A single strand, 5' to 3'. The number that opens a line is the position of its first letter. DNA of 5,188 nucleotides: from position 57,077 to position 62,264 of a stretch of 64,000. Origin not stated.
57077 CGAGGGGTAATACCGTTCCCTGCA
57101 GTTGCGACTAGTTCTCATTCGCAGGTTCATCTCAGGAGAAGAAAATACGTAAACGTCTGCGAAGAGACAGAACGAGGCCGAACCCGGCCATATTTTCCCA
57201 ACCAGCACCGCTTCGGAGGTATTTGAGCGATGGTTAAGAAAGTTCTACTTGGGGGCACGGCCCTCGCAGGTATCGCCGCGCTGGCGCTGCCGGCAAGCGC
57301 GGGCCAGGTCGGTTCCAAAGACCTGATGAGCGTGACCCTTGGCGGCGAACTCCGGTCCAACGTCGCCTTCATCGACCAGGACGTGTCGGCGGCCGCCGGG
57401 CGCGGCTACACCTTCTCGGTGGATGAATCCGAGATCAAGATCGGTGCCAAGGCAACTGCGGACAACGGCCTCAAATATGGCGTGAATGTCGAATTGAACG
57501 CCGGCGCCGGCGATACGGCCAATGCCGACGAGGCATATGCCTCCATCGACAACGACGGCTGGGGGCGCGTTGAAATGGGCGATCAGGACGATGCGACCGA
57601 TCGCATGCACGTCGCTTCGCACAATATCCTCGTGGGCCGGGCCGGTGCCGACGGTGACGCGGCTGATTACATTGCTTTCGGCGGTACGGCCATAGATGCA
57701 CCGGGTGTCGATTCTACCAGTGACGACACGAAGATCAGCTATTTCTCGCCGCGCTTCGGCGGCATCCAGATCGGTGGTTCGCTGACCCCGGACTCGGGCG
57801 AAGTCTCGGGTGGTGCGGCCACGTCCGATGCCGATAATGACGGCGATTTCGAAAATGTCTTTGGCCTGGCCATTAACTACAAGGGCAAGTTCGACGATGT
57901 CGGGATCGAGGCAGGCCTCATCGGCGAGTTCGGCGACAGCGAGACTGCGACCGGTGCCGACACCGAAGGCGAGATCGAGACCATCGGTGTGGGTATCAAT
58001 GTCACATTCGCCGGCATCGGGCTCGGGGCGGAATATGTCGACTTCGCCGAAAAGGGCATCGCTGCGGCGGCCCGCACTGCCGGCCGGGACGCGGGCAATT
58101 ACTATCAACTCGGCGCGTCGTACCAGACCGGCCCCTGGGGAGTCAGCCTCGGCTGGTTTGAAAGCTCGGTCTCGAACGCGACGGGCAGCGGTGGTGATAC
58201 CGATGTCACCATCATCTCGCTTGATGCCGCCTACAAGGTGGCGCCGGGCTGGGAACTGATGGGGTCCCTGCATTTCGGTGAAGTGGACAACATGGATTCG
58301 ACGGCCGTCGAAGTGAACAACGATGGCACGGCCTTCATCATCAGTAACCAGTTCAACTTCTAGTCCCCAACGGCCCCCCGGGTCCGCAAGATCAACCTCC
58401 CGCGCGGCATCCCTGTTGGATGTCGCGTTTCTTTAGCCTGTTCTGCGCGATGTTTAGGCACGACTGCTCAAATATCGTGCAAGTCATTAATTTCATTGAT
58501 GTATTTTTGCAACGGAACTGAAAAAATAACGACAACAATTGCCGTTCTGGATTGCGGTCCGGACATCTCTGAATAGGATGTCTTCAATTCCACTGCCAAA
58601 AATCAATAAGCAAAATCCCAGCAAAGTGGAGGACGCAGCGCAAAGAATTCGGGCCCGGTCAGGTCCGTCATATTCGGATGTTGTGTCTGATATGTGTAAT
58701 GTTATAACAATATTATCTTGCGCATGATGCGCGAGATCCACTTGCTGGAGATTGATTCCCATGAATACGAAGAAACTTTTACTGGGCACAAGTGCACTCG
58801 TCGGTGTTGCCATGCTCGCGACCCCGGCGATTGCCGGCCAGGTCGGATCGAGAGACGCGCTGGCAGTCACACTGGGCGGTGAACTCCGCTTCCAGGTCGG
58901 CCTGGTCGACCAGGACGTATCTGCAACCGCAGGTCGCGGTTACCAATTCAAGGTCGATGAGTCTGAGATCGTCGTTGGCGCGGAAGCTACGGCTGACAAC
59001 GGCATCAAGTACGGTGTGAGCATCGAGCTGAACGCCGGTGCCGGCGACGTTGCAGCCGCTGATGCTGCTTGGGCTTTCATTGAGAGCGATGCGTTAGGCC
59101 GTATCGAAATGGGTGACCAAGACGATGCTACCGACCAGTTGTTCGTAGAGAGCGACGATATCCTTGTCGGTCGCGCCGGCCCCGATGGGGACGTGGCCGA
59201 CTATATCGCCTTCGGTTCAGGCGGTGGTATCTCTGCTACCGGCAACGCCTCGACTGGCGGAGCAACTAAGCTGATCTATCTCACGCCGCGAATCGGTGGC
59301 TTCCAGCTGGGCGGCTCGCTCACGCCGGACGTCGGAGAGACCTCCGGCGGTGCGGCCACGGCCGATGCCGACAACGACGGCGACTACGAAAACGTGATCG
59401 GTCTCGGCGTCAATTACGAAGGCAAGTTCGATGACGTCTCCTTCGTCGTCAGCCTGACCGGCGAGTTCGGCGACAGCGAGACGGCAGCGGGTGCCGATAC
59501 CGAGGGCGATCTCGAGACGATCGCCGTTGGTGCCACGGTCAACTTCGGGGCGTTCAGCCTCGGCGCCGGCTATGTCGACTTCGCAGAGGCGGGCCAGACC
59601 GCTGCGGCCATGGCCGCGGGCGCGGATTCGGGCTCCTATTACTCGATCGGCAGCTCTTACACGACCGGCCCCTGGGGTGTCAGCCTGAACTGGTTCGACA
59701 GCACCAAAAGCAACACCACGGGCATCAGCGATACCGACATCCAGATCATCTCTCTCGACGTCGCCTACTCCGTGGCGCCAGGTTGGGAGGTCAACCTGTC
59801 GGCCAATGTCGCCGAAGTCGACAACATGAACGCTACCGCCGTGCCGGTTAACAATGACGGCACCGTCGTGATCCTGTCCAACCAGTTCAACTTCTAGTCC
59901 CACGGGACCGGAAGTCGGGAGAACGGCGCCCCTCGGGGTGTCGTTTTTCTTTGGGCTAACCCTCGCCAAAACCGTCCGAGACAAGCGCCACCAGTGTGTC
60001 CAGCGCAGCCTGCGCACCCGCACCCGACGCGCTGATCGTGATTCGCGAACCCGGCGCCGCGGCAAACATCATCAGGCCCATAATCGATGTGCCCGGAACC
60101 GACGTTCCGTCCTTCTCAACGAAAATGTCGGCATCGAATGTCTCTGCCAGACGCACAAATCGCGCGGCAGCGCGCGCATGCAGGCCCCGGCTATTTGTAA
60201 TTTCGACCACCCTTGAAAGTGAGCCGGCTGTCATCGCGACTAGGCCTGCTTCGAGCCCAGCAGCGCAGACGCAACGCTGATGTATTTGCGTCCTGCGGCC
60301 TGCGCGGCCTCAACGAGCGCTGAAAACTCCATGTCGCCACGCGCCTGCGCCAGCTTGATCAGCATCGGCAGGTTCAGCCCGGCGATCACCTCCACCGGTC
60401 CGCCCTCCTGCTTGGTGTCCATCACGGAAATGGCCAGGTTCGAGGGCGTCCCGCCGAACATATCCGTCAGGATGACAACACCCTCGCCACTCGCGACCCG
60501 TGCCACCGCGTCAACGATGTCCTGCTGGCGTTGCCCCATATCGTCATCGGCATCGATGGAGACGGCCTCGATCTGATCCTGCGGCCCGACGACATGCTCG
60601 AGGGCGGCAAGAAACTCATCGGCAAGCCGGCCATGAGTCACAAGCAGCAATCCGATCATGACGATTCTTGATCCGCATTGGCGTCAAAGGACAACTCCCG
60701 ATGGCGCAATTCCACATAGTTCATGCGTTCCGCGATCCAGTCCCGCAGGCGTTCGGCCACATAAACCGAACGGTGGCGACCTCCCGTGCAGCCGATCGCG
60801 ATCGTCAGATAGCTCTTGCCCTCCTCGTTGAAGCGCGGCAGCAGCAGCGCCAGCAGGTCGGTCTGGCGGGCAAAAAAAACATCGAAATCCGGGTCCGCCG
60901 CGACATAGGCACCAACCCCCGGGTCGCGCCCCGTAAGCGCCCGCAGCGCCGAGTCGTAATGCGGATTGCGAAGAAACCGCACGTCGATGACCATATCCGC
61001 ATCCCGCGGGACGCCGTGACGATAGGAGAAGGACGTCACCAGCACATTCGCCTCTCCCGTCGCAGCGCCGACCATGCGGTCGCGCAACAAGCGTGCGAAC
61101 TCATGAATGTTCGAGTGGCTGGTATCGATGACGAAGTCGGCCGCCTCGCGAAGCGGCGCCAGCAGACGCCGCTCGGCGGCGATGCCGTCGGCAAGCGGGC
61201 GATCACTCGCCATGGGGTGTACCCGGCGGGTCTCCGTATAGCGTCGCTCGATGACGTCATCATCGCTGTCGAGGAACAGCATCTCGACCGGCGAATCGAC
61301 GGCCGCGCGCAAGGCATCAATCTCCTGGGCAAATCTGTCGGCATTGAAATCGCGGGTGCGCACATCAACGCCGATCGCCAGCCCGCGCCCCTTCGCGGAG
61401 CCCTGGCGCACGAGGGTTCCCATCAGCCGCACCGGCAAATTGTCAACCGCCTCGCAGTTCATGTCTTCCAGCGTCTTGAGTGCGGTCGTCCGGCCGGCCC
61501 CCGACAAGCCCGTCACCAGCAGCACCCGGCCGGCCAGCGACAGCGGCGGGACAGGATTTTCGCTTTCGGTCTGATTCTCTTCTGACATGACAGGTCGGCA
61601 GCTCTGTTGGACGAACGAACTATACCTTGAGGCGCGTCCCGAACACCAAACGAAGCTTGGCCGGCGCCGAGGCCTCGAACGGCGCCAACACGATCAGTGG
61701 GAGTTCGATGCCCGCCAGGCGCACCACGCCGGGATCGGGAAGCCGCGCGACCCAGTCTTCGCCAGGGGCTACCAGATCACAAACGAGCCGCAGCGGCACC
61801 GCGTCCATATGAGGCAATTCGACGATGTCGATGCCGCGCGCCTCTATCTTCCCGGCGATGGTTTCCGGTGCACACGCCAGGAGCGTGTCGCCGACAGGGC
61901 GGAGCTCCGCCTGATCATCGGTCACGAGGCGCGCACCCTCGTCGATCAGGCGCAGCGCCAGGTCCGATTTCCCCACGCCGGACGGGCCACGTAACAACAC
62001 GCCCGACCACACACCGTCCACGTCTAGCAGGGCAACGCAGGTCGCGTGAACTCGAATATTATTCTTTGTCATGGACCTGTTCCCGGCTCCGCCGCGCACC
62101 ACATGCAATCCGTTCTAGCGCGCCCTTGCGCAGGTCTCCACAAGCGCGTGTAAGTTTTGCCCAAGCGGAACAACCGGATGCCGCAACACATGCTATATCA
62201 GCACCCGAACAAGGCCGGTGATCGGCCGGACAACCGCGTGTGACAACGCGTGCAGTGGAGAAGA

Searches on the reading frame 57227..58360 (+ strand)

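Call 35: search_protein_families(library=pfam, proteins=[window:57227-58360:+], max_evalue=0.00001)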
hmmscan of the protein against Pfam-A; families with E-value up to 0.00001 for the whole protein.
window:57227-58360:+ (378 aa): 1 family
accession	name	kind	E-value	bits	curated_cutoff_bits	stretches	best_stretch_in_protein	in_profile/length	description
PF13609.12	Porin_4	-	1.8e-40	140.1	27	1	12-354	1-308/310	Gram-negative porin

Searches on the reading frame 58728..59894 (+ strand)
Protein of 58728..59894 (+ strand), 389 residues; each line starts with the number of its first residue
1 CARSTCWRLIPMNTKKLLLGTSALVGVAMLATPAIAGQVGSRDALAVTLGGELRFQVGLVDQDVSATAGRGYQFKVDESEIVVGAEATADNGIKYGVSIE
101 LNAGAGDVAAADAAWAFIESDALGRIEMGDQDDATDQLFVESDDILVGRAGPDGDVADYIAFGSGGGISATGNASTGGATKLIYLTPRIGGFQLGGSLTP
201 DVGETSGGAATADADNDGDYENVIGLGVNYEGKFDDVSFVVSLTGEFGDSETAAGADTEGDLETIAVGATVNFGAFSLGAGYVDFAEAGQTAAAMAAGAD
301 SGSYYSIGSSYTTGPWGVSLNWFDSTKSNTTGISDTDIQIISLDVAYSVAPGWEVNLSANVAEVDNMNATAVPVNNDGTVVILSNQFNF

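Call 35: search_protein_families(library=pfam, proteins=[window:58728-59894:+], max_evalue=0.00001)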
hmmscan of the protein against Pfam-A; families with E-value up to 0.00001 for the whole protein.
window:58728-59894:+ (389 aa): 1 family
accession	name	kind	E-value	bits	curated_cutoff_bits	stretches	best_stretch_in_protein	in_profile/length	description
PF13609.12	Porin_4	-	9e-35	121.4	27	1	25-365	3-308/310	Gram-negative porin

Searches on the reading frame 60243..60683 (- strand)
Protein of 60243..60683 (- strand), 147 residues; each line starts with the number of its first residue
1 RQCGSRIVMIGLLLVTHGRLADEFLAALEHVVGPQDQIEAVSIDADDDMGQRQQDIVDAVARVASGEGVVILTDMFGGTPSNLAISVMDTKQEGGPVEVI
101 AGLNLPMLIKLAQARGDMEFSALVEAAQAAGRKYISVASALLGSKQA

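Call 35: search_protein_families(library=pfam, proteins=[window:60243-60683:-], max_evalue=0.00001)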
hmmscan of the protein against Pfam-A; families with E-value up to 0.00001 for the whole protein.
window:60243-60683:- (147 aa): 1 family
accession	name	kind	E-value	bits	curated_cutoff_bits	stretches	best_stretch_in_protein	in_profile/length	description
PF03610.21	EIIA-man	-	5.2e-31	107.6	21.4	1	11-127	1-115/116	PTS system fructose IIA component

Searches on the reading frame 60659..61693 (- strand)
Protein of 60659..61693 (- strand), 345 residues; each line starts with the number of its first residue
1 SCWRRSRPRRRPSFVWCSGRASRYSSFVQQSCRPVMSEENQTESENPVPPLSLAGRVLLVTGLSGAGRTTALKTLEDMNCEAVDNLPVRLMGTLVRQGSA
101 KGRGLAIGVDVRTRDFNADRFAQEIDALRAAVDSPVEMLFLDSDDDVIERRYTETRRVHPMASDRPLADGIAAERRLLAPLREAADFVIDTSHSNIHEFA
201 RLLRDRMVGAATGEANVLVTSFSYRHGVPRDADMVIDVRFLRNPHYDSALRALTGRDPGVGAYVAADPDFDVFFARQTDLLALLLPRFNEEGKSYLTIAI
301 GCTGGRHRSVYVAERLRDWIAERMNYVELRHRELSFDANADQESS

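Call 35: search_protein_families(library=pfam, proteins=[window:60659-61693:-], max_evalue=0.00001)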
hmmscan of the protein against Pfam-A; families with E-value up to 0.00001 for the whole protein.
window:60659-61693:- (345 aa): 2 families
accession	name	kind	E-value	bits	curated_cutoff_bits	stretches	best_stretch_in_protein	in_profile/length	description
PF22740.1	PapZ_C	-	1.3e-44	151.7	27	1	216-334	2-120/121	RapZ C-terminal domain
PF03668.21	RapZ-like_N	-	3.3e-39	134.6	25.4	1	57-209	3-156/158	RapZ-like N-terminal domain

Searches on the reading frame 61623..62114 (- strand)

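Call 35: search_protein_families(library=pfam, proteins=[window:61623-62114:-], max_evalue=0.00001)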
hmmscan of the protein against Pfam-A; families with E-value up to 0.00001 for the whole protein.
window:61623-62114:- (164 aa): 1 family
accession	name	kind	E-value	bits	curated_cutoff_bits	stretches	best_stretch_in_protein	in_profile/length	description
PF07475.17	Hpr_kinase_C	-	7.1e-16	58.7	33.3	1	21-100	8-83/171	HPr Serine kinase C-terminal domain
